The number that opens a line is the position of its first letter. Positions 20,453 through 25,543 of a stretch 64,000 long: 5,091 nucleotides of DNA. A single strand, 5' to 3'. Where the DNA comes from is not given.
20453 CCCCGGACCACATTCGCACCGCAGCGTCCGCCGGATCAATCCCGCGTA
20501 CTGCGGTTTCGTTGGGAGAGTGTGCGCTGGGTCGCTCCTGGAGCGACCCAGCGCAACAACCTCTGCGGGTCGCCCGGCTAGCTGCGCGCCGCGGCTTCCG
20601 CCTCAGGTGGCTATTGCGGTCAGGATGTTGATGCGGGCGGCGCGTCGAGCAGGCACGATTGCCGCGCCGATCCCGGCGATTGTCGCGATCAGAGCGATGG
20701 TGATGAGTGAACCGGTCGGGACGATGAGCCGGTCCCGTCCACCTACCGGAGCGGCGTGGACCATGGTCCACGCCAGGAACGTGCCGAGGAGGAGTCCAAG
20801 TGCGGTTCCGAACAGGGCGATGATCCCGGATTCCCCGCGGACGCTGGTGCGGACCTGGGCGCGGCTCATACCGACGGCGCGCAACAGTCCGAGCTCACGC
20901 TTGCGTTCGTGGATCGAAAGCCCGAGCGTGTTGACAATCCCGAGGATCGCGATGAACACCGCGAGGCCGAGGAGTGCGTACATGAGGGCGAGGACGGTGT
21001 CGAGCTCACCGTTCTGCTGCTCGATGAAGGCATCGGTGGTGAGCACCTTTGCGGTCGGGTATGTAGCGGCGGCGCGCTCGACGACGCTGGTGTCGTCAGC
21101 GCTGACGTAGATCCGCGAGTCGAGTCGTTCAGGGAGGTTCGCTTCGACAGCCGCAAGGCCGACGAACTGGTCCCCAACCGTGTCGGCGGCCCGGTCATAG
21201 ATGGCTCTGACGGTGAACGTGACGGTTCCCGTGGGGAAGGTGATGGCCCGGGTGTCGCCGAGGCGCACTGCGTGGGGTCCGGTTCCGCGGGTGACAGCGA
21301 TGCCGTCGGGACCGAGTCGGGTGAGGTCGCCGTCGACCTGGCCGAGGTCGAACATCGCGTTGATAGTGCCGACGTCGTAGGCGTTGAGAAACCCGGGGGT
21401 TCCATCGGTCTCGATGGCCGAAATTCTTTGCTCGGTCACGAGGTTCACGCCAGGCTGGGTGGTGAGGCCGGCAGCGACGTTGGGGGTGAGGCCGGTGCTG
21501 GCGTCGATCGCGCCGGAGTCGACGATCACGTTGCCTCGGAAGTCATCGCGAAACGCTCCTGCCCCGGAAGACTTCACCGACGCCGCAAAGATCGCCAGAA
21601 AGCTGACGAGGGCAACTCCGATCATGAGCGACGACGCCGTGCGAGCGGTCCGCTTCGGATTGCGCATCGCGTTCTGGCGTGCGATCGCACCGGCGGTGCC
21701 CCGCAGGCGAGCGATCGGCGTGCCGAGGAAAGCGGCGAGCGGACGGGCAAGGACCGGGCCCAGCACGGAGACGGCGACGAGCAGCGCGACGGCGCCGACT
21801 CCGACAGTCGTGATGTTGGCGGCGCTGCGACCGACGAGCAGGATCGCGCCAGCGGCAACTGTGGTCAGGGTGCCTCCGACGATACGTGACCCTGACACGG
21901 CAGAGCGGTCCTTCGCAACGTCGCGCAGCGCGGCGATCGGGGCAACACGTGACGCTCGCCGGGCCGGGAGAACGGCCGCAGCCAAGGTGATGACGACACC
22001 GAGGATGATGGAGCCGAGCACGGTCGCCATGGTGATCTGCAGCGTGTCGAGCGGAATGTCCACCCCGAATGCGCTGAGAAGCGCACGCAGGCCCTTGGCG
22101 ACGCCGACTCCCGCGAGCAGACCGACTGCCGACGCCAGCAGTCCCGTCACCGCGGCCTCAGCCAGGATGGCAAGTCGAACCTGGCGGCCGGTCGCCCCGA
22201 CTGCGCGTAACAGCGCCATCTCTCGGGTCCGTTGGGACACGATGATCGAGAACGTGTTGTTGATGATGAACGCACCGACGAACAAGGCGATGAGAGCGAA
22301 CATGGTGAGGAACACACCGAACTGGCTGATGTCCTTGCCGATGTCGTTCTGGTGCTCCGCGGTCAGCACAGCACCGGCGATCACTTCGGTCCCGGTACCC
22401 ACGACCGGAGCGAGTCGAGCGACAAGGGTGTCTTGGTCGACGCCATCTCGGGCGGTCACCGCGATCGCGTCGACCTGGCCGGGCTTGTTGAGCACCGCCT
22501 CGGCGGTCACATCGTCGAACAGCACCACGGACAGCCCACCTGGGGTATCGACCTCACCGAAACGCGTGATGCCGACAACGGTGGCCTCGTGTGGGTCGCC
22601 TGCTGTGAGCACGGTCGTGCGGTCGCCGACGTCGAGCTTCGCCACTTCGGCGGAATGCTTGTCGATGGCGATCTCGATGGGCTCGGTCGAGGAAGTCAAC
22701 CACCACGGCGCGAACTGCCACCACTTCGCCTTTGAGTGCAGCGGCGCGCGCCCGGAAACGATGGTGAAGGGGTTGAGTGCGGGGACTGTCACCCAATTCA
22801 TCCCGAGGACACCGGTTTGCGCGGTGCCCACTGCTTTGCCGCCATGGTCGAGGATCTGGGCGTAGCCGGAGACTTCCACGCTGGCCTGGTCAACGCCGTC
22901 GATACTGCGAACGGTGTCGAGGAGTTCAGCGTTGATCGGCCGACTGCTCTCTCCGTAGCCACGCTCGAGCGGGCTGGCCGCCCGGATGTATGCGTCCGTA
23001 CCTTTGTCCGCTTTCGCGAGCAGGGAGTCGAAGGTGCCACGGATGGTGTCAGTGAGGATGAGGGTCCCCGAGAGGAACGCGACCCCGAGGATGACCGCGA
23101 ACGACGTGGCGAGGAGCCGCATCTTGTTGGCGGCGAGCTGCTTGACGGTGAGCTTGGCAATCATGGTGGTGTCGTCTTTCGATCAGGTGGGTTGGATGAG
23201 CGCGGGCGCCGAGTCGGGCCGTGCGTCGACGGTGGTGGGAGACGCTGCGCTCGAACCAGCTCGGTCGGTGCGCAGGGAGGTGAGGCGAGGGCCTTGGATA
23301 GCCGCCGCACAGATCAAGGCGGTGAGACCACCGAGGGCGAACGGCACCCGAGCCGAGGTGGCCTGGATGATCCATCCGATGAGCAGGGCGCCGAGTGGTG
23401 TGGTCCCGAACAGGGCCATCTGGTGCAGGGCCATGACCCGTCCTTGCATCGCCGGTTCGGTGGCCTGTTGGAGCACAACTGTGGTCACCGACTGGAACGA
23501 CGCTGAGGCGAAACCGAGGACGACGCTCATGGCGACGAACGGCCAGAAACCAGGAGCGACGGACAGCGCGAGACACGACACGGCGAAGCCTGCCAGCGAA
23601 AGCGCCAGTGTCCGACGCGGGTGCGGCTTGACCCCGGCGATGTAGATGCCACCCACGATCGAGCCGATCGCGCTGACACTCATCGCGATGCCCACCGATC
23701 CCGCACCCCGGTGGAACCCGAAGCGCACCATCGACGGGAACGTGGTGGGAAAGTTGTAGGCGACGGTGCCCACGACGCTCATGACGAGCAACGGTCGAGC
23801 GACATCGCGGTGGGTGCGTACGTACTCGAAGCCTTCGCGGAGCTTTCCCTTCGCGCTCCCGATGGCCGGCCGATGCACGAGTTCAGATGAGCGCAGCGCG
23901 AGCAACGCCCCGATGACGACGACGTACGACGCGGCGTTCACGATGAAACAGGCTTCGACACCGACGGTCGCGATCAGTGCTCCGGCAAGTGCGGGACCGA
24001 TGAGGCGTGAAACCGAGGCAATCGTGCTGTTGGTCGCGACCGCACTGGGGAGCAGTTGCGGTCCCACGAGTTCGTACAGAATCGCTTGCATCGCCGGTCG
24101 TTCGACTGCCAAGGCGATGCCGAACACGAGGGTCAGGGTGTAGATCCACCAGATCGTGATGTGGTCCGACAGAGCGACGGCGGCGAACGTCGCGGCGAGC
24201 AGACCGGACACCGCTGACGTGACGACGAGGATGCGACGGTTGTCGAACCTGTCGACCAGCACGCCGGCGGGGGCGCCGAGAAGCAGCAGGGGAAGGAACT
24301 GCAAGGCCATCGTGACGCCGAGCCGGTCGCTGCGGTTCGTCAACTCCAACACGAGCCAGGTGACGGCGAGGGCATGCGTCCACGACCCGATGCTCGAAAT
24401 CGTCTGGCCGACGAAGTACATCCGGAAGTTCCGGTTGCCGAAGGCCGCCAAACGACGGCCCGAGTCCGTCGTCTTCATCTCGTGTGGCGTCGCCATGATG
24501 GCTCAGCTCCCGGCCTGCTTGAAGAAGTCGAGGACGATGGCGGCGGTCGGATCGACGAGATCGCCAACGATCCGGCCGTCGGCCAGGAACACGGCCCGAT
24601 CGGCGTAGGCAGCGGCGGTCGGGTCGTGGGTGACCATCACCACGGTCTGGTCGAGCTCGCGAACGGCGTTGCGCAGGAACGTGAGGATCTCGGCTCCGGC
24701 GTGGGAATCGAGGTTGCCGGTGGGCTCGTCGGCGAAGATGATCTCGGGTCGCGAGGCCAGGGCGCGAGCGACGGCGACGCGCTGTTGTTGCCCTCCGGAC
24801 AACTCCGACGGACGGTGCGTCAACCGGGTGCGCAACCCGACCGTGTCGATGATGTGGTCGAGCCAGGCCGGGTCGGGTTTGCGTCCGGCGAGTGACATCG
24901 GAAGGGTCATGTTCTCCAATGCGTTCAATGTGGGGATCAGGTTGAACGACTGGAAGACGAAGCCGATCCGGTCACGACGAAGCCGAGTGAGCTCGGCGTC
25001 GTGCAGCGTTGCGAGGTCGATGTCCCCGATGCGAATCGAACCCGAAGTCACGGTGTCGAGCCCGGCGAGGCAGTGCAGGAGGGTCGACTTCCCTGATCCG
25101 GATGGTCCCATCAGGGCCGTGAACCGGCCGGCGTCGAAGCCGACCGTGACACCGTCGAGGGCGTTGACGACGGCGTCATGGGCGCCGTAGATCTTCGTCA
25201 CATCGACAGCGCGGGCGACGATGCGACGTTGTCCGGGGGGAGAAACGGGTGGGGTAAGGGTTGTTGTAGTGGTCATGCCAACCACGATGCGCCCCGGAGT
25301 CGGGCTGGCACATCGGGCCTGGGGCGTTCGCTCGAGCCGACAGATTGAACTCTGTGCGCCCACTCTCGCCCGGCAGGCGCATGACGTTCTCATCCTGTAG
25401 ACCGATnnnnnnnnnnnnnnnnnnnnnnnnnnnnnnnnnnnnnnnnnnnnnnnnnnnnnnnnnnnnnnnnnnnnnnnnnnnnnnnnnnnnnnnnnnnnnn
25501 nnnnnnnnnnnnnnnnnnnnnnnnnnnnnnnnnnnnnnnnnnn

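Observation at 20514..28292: The 7.6-kb ABC-MFS-two-component block is flanked by ~87-nt direct repeats derived from the neighbouring gene's 3' end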

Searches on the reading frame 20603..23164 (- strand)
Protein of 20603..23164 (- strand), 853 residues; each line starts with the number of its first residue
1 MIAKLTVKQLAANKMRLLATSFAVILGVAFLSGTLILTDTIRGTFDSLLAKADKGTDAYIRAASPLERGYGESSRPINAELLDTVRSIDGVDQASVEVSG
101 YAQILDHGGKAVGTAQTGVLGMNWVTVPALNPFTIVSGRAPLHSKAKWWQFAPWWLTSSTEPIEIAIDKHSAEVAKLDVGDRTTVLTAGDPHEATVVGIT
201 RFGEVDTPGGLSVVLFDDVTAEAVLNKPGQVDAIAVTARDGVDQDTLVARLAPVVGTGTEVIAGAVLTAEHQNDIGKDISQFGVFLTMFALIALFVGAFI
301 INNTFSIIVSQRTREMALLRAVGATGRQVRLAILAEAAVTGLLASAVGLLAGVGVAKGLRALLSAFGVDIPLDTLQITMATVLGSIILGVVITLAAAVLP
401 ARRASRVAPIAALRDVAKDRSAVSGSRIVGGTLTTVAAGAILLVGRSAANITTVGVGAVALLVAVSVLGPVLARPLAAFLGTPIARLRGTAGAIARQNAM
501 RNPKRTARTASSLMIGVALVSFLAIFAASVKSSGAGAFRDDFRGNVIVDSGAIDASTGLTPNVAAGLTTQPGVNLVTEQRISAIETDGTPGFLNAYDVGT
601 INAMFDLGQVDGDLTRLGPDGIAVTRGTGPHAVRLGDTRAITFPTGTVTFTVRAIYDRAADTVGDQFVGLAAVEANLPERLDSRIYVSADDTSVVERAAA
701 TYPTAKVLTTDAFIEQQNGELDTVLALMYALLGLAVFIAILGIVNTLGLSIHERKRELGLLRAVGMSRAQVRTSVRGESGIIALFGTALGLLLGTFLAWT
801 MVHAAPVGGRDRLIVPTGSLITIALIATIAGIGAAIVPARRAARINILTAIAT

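Call 7: search_protein_families(library=pfam, proteins=[window:20603-23164:-])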
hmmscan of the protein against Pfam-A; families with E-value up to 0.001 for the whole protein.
window:20603-23164:- (853 aa): 1 family
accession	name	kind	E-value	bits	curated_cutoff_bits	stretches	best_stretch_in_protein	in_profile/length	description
PF02687.27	FtsX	-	2.7e-39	134.4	25.5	2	731-847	3-120/120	FtsX-like permease C-terminal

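Call 29: find_encoding_contigs(protein=window:20603-23164:-, flank=10000, max_places=10)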
Protein window:20603-23164:- (853 aa): 1 contig read that carries it; 1 place shown.
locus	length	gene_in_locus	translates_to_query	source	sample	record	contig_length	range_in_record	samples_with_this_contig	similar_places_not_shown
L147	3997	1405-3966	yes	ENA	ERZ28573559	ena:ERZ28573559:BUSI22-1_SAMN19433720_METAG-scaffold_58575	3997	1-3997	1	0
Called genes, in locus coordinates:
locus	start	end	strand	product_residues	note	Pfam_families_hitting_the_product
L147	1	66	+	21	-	?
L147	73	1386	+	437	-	PF05977:MFS_3, PF07690:MFS_1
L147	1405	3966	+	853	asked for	PF02687:FtsX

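Call 44: find_homologous_proteins(query=window:20606-23164:-, max_evalue=1e-100)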
Query window:20606-23164:- (853 aa): 2881 proteins with E <= 1e-100 among 8000 candidates; the best 120 are listed.
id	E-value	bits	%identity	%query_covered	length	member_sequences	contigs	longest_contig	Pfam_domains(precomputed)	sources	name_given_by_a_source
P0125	0.0e+0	1766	100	100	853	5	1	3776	PF02687.28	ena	-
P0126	0.0e+0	1505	85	100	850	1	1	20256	PF02687.28,PF12704.15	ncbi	-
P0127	0.0e+0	1499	84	100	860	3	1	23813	PF02687.28,PF12704.15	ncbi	-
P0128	0.0e+0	1385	77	100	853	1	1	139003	PF02687.28,PF12704.15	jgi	jgi:putative ABC transport system permease protein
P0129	0.0e+0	1366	76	100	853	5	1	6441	PF02687.28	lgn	-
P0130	0.0e+0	1326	76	100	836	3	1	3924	PF02687.28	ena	-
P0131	0.0e+0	1321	77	96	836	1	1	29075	PF02687.28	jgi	jgi:putative ABC transport system permease protein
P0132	0.0e+0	1320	74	100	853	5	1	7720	PF02687.28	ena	-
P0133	0.0e+0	1313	76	100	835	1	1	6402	PF02687.28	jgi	jgi:putative ABC transport system permease protein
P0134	0.0e+0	1306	75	96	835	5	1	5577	PF02687.28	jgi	jgi:putative ABC transport system permease protein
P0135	0.0e+0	1300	75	100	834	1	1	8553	PF02687.28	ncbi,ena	-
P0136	0.0e+0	1297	75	100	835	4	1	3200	PF02687.28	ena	-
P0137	0.0e+0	1297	75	100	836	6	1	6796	PF02687.28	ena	-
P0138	0.0e+0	1283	74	100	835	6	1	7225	PF02687.28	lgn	-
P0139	0.0e+0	1280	75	100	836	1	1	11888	PF02687.28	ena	-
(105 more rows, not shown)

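Call 45: find_encoding_contigs(protein=P0126, flank=10000, max_places=3)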
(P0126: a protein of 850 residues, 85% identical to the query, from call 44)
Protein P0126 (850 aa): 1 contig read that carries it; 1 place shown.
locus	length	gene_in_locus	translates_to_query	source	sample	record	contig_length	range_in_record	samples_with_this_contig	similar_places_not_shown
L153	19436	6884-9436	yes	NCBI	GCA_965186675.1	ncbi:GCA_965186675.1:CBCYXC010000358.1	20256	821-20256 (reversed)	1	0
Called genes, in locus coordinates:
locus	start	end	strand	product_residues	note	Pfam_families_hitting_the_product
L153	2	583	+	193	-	?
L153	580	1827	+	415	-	-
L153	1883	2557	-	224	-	PF00072:Response_reg, PF00196:GerE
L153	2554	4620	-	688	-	PF07730:HisKA_3, PF02518:HATPase_c, PF23539:DUF7134, PF07730:HisKA_3 (weak)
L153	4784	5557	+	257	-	PF00005:ABC_tran, PF13304:AAA_21 (faint)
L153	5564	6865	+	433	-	PF05977:MFS_3, PF07690:MFS_1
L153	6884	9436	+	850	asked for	PF12704:MacB_PCD, PF02687:FtsX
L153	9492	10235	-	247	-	-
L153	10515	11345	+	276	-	PF12705:PDDEXK_1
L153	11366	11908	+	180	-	PF01569:PAP2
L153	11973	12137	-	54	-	-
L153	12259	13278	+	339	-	PF23213: (weak), PF23212:DUF7064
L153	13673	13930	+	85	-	PF00578:AhpC-TSA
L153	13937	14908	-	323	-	PF00296:Bac_luciferase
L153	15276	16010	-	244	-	-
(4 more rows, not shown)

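Call 46: find_encoding_contigs(protein=P0127, flank=10000, max_places=3)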
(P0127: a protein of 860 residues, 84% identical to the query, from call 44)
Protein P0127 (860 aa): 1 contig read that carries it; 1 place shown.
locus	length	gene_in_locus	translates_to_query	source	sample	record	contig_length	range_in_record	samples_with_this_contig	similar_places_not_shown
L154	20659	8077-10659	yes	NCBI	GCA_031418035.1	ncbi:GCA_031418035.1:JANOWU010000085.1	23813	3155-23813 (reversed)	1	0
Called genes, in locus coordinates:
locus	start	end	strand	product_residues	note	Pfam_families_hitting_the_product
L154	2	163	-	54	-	?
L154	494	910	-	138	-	PF07366:SnoaL, PF12680:SnoaL_2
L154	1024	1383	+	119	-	PF01638:HxlR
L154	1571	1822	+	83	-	PF01402:RHH_1 (weak)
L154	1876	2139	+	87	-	PF02452:PemK_toxin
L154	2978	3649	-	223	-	PF00072:Response_reg, PF00196:GerE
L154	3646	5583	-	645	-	PF07730:HisKA_3, PF02518:HATPase_c, PF23539:DUF7134, PF07730:HisKA_3 (weak)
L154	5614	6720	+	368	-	-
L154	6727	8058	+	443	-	PF05977:MFS_3, PF07690:MFS_1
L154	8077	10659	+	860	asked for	PF12704:MacB_PCD, PF02687:FtsX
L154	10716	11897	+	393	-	PF00296:Bac_luciferase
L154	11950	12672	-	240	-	PF00440:TetR_N (weak), PF13305:TetR_C_33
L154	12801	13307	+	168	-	PF13826:Monooxy_af470-like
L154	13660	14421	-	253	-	PF14329:DUF4386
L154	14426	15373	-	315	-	PF05368:NmrA (weak), PF01073:3Beta_HSD (weak), PF01370:Epimerase, PF13460:NAD_binding_10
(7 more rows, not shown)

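Call 47: find_encoding_contigs(protein=P0128, flank=10000, max_places=3)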
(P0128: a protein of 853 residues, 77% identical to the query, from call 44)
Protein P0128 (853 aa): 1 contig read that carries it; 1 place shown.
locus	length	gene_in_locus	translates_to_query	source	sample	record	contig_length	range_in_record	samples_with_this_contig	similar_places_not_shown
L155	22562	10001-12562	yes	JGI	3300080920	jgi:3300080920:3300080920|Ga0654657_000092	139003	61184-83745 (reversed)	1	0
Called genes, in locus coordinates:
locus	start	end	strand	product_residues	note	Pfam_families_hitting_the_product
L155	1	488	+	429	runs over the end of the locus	PF19590:TrbL_3 (weak)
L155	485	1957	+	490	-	-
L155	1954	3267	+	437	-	PF12846:AAA_10 (faint)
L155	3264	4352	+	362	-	PF13155:Toprim_2, PF13362:Toprim_3 (weak)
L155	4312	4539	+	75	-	-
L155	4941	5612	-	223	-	PF00072:Response_reg, PF00196:GerE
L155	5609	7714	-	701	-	PF23539:DUF7134 (weak), PF07730:HisKA_3, PF02518:HATPase_c, PF23539:DUF7134, PF07730:HisKA_3 (weak)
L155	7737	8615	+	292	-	PF00005:ABC_tran, PF13304:AAA_21 (faint)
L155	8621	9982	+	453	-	PF05977:MFS_3, PF07690:MFS_1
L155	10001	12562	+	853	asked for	PF12704:MacB_PCD, PF02687:FtsX, PF12704:MacB_PCD (weak), PF02687:FtsX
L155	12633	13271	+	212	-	PF14333:DUF4389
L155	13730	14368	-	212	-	PF01936:NYN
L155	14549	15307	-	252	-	-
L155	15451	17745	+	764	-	PF02534:T4SS-DNA_transf, PF10412:TrwB_AAD_bind (weak), PF12696:TraG-D_C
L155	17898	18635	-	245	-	PF00753:Lactamase_B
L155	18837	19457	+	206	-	-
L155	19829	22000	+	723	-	-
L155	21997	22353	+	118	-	-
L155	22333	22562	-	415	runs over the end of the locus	-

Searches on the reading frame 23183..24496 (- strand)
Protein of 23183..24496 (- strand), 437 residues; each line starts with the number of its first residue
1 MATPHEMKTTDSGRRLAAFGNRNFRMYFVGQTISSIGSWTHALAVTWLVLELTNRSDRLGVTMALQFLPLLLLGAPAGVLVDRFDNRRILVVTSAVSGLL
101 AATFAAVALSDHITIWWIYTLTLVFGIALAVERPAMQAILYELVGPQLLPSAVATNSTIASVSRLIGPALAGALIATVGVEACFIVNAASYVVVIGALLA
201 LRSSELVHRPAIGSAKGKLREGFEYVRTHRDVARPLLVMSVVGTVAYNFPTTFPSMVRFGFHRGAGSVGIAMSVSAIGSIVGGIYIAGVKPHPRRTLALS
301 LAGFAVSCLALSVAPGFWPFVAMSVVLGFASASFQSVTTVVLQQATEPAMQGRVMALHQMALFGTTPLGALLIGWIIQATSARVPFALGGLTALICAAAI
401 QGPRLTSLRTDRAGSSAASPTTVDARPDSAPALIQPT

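Call 7: search_protein_families(library=pfam, proteins=[window:23183-24496:-])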
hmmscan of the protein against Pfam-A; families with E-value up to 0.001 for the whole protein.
window:23183-24496:- (437 aa): 2 families
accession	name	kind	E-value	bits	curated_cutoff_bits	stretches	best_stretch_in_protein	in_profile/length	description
PF05977.19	MFS_3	-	8e-46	157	27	1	16-410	4-400/524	Transmembrane secretion effector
PF07690.21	MFS_1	-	7.2e-39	134.1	33.4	2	28-286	2-258/347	Major Facilitator Superfamily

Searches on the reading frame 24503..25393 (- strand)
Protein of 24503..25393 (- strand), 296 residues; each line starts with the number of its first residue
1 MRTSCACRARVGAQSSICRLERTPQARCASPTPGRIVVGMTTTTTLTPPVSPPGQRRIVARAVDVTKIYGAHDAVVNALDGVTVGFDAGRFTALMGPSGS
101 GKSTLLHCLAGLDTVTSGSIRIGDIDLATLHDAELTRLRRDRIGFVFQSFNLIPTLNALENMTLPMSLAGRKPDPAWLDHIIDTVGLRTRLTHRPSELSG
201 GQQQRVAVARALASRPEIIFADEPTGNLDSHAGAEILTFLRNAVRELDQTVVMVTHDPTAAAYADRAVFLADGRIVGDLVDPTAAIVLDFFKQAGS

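Call 7: search_protein_families(library=pfam, proteins=[window:24503-25393:-])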
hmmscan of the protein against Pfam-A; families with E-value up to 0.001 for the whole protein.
window:24503-25393:- (296 aa): 4 families
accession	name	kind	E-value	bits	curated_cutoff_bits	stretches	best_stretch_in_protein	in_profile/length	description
PF00005.33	ABC_tran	-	3.5e-32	112.3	25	1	79-225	1-136/137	ABC transporter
PF13304.12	AAA_21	-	9.5e-08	32.9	27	0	91-112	1-22/304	AAA domain, putative AbiEii toxin, Type IV TA system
PF13555.12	AAA_29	-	6.8e-05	23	27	1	79-107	12-40/61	P-loop containing region of AAA domain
PF02463.25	SMC_N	-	0.00012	22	40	0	89-109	24-44/220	RecF/RecN/SMC N terminal domain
